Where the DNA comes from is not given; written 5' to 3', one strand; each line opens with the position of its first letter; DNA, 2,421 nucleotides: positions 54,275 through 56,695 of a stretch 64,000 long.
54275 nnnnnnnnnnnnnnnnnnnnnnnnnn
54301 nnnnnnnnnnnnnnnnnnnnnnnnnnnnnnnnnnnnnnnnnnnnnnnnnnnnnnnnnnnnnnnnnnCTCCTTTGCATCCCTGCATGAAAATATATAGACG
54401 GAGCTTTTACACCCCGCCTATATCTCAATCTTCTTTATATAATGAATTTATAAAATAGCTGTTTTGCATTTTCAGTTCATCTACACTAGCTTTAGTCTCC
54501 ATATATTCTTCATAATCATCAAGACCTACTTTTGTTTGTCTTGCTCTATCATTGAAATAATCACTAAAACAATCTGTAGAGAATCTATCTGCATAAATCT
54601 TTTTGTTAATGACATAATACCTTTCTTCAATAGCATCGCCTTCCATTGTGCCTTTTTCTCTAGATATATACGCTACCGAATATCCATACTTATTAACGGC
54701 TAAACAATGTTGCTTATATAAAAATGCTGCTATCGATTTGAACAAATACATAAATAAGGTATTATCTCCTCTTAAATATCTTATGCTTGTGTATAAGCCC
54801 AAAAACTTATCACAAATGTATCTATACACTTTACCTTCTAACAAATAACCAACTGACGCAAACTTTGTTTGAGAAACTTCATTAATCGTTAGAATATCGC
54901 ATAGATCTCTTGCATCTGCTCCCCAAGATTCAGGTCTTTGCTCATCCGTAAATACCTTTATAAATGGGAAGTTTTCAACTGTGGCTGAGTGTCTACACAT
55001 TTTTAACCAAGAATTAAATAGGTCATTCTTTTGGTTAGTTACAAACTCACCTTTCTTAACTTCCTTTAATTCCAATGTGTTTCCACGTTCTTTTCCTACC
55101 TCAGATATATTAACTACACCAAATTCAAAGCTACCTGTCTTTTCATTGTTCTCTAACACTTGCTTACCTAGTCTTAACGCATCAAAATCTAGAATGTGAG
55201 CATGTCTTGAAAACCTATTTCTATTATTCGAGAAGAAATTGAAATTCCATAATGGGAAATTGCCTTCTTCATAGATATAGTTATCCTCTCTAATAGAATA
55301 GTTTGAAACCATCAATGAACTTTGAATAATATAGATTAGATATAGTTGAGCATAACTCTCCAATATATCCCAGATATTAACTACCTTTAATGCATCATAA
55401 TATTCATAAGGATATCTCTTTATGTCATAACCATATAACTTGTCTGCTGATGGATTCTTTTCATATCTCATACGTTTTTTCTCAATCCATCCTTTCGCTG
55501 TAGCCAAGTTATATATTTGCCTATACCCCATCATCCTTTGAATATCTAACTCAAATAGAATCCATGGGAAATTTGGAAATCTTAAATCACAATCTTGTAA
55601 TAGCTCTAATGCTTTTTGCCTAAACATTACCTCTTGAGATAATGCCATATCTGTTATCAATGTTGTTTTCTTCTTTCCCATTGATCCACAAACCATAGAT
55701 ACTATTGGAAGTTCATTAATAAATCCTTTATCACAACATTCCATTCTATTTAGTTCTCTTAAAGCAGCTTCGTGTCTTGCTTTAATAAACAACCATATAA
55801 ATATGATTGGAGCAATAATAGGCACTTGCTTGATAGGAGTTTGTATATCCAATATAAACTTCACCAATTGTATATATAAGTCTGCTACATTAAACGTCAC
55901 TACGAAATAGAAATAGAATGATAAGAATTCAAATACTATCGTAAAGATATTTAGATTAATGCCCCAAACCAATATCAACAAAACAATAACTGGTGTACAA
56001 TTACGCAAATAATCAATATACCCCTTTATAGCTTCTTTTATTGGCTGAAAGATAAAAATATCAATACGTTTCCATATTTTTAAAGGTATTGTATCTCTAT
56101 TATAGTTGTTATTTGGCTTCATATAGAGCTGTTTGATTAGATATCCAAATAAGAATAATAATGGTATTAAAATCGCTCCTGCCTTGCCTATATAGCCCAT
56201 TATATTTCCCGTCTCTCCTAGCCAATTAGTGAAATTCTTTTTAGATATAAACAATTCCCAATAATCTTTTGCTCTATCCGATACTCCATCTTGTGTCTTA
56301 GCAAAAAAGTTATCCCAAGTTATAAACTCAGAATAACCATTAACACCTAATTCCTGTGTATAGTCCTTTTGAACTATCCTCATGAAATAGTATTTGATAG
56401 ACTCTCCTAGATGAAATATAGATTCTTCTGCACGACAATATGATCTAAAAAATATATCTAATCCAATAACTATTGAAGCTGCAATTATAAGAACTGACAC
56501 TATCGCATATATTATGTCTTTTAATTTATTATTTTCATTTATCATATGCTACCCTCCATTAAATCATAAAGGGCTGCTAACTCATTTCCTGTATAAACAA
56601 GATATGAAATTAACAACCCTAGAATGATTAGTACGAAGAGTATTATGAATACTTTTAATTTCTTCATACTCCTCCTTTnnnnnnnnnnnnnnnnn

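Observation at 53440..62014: Non-tailed phage-like module: HUH Rep, membrane-embedded P-loop NTPase and six membrane or secreted proteins, with no capsid, terminase or tail genes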

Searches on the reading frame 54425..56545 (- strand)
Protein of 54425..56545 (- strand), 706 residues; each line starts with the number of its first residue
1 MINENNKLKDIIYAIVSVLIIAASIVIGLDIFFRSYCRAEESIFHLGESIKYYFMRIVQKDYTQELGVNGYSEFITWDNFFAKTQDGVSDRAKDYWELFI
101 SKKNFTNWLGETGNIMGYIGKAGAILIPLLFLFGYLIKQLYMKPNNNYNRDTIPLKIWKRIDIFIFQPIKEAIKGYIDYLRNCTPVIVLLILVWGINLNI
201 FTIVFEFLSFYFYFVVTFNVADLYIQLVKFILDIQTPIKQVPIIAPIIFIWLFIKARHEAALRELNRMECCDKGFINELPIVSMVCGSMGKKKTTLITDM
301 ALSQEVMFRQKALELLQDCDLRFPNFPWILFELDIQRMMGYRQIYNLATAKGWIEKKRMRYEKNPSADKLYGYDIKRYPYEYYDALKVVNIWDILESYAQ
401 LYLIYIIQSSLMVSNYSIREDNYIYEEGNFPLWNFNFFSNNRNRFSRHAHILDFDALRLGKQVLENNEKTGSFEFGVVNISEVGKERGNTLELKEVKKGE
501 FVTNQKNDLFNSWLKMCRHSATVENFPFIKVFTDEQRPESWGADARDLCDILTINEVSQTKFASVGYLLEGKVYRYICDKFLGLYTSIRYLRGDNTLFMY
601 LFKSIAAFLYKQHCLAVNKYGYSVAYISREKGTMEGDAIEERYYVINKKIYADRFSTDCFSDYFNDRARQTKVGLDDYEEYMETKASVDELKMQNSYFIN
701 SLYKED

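Call 3: search_protein_families(library=pfam, proteins=[window:54425-56545:-], max_evalue=1)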
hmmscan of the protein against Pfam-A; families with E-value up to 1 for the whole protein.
window:54425-56545:- (706 aa): 0 families

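Call 4: search_protein_families(library=phrogs, proteins=[window:54425-56545:-], max_evalue=1)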
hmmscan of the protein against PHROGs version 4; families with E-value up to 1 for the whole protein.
window:54425-56545:- (706 aa): 0 families

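Call 12: search_dna_similar(query=window:54425-56545:-, collection=phages, mode=protein, max_evalue=0.001)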
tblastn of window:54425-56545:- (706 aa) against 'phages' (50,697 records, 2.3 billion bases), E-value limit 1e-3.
Records with a match: 1; places in all: 1; records where one place covers at least 80% of the query: 1.
Best place of each record, by identity: <60% 1.
By first word of the organism name: Bacteriophage 1.
By host as written in the record: - 1.
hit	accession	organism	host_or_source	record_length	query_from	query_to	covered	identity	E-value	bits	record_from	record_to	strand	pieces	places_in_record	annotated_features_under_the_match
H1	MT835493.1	Bacteriophage sp.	human fecal samples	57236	28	704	96%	52.9%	0e+0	696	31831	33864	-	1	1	record has no annotation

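Call 15: search_solved_structures(query=window:54425-56545:-, max_evalue=10)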
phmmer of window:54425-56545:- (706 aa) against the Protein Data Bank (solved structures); distinct sequences matched with E-value up to 10: 0.

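Call 16: search_protein_families(library=ncbifam, proteins=[window:54425-56545:-], max_evalue=1)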
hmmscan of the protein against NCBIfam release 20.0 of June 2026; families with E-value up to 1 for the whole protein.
window:54425-56545:- (706 aa): 0 families

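Call 17: find_homologous_proteins(query=window:54425-56545:-, max_evalue=0.001)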
Query window:54425-56545:- (706 aa): 2714 proteins with E <= 0.001 among 8000 candidates; the best 120 are listed.
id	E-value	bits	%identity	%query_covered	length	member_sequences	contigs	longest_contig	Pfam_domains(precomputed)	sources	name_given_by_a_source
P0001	0.0e+0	1609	99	100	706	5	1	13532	-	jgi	-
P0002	0.0e+0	1325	81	100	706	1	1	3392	-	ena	-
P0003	0.0e+0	1013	64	99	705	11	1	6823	-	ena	-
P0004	0.0e+0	1012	64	99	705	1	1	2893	-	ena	-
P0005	1.2e-297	1008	64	99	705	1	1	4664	-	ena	-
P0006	2.7e-238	811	54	98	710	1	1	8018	-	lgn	-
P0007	6.9e-238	810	53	98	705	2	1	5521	-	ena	-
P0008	1.6e-237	809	53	98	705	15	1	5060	-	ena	-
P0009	6.4e-236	804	52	98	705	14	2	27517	-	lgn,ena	-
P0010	6.8e-236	804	54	98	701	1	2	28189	-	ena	-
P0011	2.1e-235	802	53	99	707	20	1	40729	-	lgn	-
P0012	3.8e-235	801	52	98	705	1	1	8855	-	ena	-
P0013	8.7e-235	800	52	99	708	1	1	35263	-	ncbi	-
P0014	2.8e-234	798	53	98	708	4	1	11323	-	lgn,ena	-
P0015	3.8e-234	798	52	98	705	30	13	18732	-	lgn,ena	-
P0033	4.3e-231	788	52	98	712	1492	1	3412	-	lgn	-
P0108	7.1e-229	780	51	97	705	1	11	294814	-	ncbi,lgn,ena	-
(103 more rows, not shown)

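Call 19: get_annotated_region(hit=H1, flank=12000)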
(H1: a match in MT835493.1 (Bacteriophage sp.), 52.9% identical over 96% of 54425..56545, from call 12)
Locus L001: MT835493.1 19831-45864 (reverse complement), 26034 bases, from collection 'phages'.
description: UNVERIFIED: Bacteriophage sp. clone scaffold_36 genomic sequence.
organism: Bacteriophage sp. (NCBI taxid 38018)
taxonomy: Viruses
host: -; source: human fecal samples; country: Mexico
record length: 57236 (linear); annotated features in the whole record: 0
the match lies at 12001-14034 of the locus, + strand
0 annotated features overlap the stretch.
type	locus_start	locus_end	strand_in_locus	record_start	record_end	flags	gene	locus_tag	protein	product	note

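Call 20: find_encoding_contigs(protein=P0001, flank=10000, max_places=4)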
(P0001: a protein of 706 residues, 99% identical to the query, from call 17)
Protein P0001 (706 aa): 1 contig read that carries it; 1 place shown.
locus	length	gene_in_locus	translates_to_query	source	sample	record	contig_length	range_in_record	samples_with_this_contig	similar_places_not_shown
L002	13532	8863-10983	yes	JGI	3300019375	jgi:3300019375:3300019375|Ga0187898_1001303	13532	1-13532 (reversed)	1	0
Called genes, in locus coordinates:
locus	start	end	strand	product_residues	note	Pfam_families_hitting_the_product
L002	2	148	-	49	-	?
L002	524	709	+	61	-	-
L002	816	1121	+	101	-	-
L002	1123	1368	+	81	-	-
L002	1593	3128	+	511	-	PF19789:DUF6273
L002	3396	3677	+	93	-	-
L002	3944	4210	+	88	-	-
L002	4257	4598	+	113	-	-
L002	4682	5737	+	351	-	-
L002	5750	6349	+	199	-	-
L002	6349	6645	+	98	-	-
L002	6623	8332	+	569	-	-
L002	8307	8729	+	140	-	-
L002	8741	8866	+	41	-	-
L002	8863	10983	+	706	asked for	-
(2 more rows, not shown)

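Call 22: find_related_loci(query=window:54425-56545:-, collection=genome_contigs, flank=10000)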
Query window:54425-56545:- (706 aa) in genome_contigs; peptide patterns used: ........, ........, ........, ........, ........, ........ (x = any residue, [..] = any of these).
184 stretches matched a pattern; 165 encode a relative of the query (tblastn E <= 1e-3); the best 80 are kept; 80 distinct loci.
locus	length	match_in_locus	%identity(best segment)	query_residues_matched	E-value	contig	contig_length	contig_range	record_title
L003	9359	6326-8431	64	6-706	0e+0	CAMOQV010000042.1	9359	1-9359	MAG: uncultured Clostridia bacterium isolate SRR873606_bin.71_metaWRAP_v1.3_MAG genome assembly, contig: NODE_18814_leng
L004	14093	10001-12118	52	2-705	0e+0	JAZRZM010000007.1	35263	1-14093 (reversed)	MAG: Clostridia bacterium isolate T1900044948_TA20190001.MAGScoT_cleanbin_000020 SGB_3506_k141_1293082, whole genome sho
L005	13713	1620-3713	52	8-703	0e+0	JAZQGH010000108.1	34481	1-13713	MAG: Acutalibacteraceae bacterium isolate T1900044631_TS20190097.MAGScoT_cleanbin_000009 SGB_1035_k141_387729, whole gen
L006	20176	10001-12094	52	8-703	0e+0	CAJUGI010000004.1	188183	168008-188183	MAG TPA_asm: uncultured Christensenella sp. isolate MGBC134176 genome assembly, contig: MGBC134176.4, whole genome shotg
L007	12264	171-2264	51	8-703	0e+0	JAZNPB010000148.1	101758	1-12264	MAG: Eubacteriales bacterium isolate T1900044836_TS20190302.MAGScoT_cleanbin_000028 SGB_2923_k141_1381589, whole genome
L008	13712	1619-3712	51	8-703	0e+0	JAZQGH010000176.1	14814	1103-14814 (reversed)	MAG: Acutalibacteraceae bacterium isolate T1900044631_TS20190097.MAGScoT_cleanbin_000009 SGB_1035_k141_2591711, whole ge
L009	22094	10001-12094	52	8-703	0e+0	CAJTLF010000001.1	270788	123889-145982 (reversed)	MAG TPA_asm: uncultured Christensenella sp. isolate MGBC104819 genome assembly, contig: MGBC104819.1, whole genome shotg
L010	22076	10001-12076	51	15-705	0e+0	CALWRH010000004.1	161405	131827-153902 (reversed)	MAG: uncultured Christensenellaceae bacterium isolate BRZ_KS__bin118 genome assembly, contig: BRZ_KS__NODE_70_length_161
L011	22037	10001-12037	51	28-705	0e+0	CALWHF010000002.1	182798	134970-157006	MAG: uncultured Christensenellaceae bacterium isolate BRZ_LQ__bin77 genome assembly, contig: BRZ_LQ__NODE_57_length_1827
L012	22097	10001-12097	52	8-704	0e+0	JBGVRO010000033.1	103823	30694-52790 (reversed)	MAG: Eubacteriales bacterium isolate fecal_MAG_139 fecal_MAG_139_contig_0033, whole genome shotgun sequence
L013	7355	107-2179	52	16-704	0e+0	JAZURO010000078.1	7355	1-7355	MAG: Eubacteriales bacterium isolate T1900044851_TS20190317.MAGScoT_cleanbin_000019 SGB_3023_k141_1726279, whole genome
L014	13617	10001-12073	53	16-704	0e+0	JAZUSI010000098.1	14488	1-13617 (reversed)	MAG: Christensenellaceae bacterium isolate T1900044846_TS20190312.MAGScoT_cleanbin_000019 SGB_2978_k141_377821, whole ge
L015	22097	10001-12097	51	7-704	0e+0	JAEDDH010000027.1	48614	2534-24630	MAG: Bacteroidales bacterium isolate MAG027 NODE_347_length_48614_cov_33.885809, whole genome shotgun sequence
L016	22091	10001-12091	51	7-704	0e+0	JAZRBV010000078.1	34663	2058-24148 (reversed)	MAG: Eubacteriales bacterium isolate T1900045124_TC20190118.MAGScoT_cleanbin_000005 SGB_4856_k141_2662389, whole genome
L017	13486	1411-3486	50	16-705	0e+0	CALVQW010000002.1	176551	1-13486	MAG: uncultured Clostridia bacterium isolate BRZ_MP__bin75 genome assembly, contig: BRZ_MP__NODE_94_length_176551_cov_30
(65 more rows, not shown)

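Call 34: search_protein_representatives(protein=window:54425-56545:-)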
Query: 706 residues. Proteins with E-value up to 0.001 (for the whole library): 872; up to 1e-10: 696; up to 1e-30: 469. The best 150 are listed.
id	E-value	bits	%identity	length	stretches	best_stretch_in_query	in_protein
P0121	1.0e-226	771.5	51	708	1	11-704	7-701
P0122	5.5e-192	656.7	58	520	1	192-704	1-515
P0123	2.9e-174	598.2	43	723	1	9-703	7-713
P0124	2.2e-171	588.6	43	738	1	15-704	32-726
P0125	3.3e-169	581.4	41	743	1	13-703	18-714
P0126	3.6e-167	574.7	43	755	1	16-704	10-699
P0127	3.5e-165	568.2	44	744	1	20-704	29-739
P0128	2.2e-160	552.3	48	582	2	339-703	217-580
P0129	6.2e-158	544.2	41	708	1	13-704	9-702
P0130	4.7e-156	538.0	40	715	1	9-702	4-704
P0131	4.4e-155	534.8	39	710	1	7-704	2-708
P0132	6.7e-155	534.2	41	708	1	7-704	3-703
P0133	2.8e-153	528.8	41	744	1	30-702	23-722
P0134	8.0e-153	527.3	44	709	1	35-701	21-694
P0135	1.5e-152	526.4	43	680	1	86-703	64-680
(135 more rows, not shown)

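Call 39: find_encoding_contigs(protein=P0108, flank=10000, max_places=4)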
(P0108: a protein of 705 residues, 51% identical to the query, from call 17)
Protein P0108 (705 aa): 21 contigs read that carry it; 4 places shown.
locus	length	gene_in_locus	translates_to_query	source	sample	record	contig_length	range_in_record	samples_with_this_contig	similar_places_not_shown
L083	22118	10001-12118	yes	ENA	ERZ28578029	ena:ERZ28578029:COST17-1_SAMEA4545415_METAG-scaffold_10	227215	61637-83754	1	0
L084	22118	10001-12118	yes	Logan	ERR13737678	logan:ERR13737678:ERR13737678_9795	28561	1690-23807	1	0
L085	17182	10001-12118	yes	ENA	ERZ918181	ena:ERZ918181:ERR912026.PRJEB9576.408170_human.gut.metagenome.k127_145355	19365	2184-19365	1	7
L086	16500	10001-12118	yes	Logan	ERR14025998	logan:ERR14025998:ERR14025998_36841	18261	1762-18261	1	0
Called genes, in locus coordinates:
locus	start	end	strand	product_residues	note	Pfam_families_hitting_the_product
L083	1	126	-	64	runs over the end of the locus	-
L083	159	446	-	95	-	-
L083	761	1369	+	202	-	PF00717:Peptidase_S24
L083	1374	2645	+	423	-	PF00817:IMS, PF11799:IMS_C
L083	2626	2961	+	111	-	PF08863:YolD (weak)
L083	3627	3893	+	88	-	-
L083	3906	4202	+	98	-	-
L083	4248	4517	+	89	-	-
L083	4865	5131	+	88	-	-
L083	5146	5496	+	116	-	-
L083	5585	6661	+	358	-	-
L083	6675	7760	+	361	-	-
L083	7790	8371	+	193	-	-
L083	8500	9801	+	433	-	-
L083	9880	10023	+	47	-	-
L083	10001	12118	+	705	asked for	-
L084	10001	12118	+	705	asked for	-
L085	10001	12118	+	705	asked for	-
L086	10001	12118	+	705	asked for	-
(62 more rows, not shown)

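Call 40: predict_structure(alignment_id=A1)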
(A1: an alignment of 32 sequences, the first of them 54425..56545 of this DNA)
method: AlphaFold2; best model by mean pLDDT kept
length: 706 residues; sequences in the alignment: 32
mean_pLDDT: 59.2   pTM: 0.40
mean pLDDT of the five models: 59.2, 56.5, 55.7, 53.8, 49.2
residues with pLDDT >= 90: 1; 70-90: 298; 50-70: 148; < 50: 259
segments of 3 or more residues with pLDDT < 50: 1-3, 78-81, 98-100, 272-306, 412-459, 465-554, 634-640, 642-706
pLDDT, mean of each block of 10 residues (from residue 1): 61 87 80 80 87 81 73 59 56 52 59 66 73 73 60 75 76 80 82 83 86 78 78 70 62 79 67 37 24 27 48 73 79 76 70 87 83 78 75 86 68 34 30 40 39 43 47 33 27 29 34 33 38 28 35 52 72 74 69 70 74 65 56 48 45 29 42 40 29 28 28
secondary structure, 60 per line:
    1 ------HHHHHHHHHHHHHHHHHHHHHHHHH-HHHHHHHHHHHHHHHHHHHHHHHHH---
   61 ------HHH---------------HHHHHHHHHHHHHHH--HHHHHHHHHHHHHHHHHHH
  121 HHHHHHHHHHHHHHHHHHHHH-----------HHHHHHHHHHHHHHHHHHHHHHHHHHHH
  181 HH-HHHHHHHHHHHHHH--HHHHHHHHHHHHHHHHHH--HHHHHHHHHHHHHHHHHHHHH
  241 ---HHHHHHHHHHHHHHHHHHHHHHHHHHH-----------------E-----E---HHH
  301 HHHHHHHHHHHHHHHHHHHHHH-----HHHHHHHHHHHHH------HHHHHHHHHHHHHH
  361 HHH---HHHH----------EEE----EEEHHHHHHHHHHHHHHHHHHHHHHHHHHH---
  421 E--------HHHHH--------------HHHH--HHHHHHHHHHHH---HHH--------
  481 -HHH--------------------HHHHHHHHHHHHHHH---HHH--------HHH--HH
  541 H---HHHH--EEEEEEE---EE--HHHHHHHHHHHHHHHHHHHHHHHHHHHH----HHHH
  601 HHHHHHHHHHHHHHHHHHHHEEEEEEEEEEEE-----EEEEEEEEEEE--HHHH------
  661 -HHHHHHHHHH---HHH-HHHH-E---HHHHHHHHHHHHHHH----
elements in order (helices of 4 or more, strands of 3 or more residues): H7-31 H33-57 H85-99 H102-141 H153-182 H184-197 H200-217 H220-240 H244-270 H298-322 H328-340 H347-363 H367-370 E381-383 E388-390 H391-417 H430-434 H449-452 H455-466 H505-519 H545-548 E551-557 H565-592 H597-620 E621-632 E638-648 H651-654 H662-671 H679-682 H688-702

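Call 45: search_protein_families(library=pfam, alignment_id=A3, max_evalue=10)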
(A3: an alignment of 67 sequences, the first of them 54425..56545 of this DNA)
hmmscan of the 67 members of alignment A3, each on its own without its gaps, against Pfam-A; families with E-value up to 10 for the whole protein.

A. member 1, window:54425-56545:- (706 aa): 0 families

B. families by the number of members that match (of 67 scanned): 52 families (the first 25 are shown)
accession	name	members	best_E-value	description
PF13481.12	AAA_25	4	0.02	AAA domain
PF13086.12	AAA_11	4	0.021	AAA domain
PF13401.12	AAA_22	3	0.038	AAA domain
PF13604.12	AAA_30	3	0.084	AAA domain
PF13238.12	AAA_18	2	0.017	AAA domain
PF07088.17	GvpD_P-loop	2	0.067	GvpD gas vesicle protein, P-loop domain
PF06745.19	ATPase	2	0.1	KaiC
PF13191.12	AAA_16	2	0.12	AAA ATPase domain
PF20720.3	nSTAND3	1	0.0011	Novel STAND NTPase 3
PF03215.21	Rad17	1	0.0018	Rad17 P-loop domain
PF08684.15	ocr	1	0.0045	DNA mimic ocr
PF19689.4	DUF6190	1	0.012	Family of unknown function (DUF6190)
PF06653.16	Claudin_3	1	0.013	Tight junction protein, Claudin-like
PF12606.13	RELT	1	0.019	Tumour necrosis factor receptor superfamily member 19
PF25199.1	nSTAND_NTPase5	1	0.029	Novel STAND NTPase 5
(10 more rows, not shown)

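Call 49: find_related_loci(query=A2, collection=viral_contigs, flank=10000)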
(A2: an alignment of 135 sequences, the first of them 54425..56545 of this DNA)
Query A2 (706 aa) in viral_contigs; peptide patterns used: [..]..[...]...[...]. (x = any residue, [..] = any of these).
52 stretches matched a pattern; 2 encode a relative of the query (tblastn E <= 1e-3); 2 distinct loci.
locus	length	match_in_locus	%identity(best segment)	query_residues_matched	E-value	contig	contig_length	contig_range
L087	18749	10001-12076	48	6-703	0e+0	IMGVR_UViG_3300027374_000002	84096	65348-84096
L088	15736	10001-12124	45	15-702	0e+0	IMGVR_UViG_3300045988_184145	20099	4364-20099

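Call 50: find_related_loci(query=window:54425-56545:-, collection=viral_contigs, flank=10000)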
Query window:54425-56545:- (706 aa) in viral_contigs; peptide patterns used: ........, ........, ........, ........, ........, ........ (x = any residue, [..] = any of these).
8 stretches matched a pattern; 1 encode a relative of the query (tblastn E <= 1e-3); 1 distinct loci.
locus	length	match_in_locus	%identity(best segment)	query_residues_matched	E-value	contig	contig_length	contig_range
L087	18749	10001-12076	48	6-703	0e+0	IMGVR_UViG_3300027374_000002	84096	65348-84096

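Call 51: predict_structure(alignment_id=A2)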
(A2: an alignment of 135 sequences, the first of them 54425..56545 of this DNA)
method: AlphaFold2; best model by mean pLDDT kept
length: 706 residues; sequences in the alignment: 135
mean_pLDDT: 95.0   pTM: 0.88
mean pLDDT of the five models: 95.0, 94.3, 94.3, 93.8, 91.7
residues with pLDDT >= 90: 648; 70-90: 52; 50-70: 4; < 50: 2
segments of 3 or more residues with pLDDT < 50: none
pLDDT, mean of each block of 10 residues (from residue 1): 75 97 97 96 97 96 92 85 86 90 94 96 96 93 95 97 97 96 97 96 97 96 93 91 88 95 98 98 97 98 98 98 98 98 97 98 96 97 97 98 97 97 93 93 82 97 96 97 95 95 96 97 98 98 97 98 93 95 96 96 96 96 98 96 98 92 95 96 95 91 84
secondary structure, 60 per line:
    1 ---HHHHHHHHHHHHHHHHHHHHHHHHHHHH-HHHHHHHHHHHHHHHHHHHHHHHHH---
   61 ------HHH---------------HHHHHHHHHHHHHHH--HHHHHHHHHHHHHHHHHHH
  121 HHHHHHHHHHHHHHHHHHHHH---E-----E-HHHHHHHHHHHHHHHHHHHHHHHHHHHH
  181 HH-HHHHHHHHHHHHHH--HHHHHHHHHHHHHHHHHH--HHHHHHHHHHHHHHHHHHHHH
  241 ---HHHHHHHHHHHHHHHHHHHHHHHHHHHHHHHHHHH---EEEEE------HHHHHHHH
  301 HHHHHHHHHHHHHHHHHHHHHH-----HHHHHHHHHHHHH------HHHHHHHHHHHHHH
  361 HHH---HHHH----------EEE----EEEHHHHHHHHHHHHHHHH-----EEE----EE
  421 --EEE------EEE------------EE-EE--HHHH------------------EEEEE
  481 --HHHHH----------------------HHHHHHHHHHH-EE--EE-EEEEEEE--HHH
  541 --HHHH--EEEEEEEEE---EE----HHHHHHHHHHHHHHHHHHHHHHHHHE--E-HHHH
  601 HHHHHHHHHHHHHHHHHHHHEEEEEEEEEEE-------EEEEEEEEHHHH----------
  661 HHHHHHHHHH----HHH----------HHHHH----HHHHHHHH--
elements in order (helices of 4 or more, strands of 3 or more residues): H4-31 H33-57 H85-99 H102-141 H153-182 H184-197 H200-217 H220-240 H244-278 E282-286 H293-322 H328-340 H347-363 H367-370 E381-383 E388-390 H391-406 E412-414 E423-425 E432-434 H454-457 E476-480 H483-487 H510-520 E529-535 H543-546 E549-557 H567-591 H597-620 E621-631 E639-646 H647-650 H661-670 H688-692 H697-704
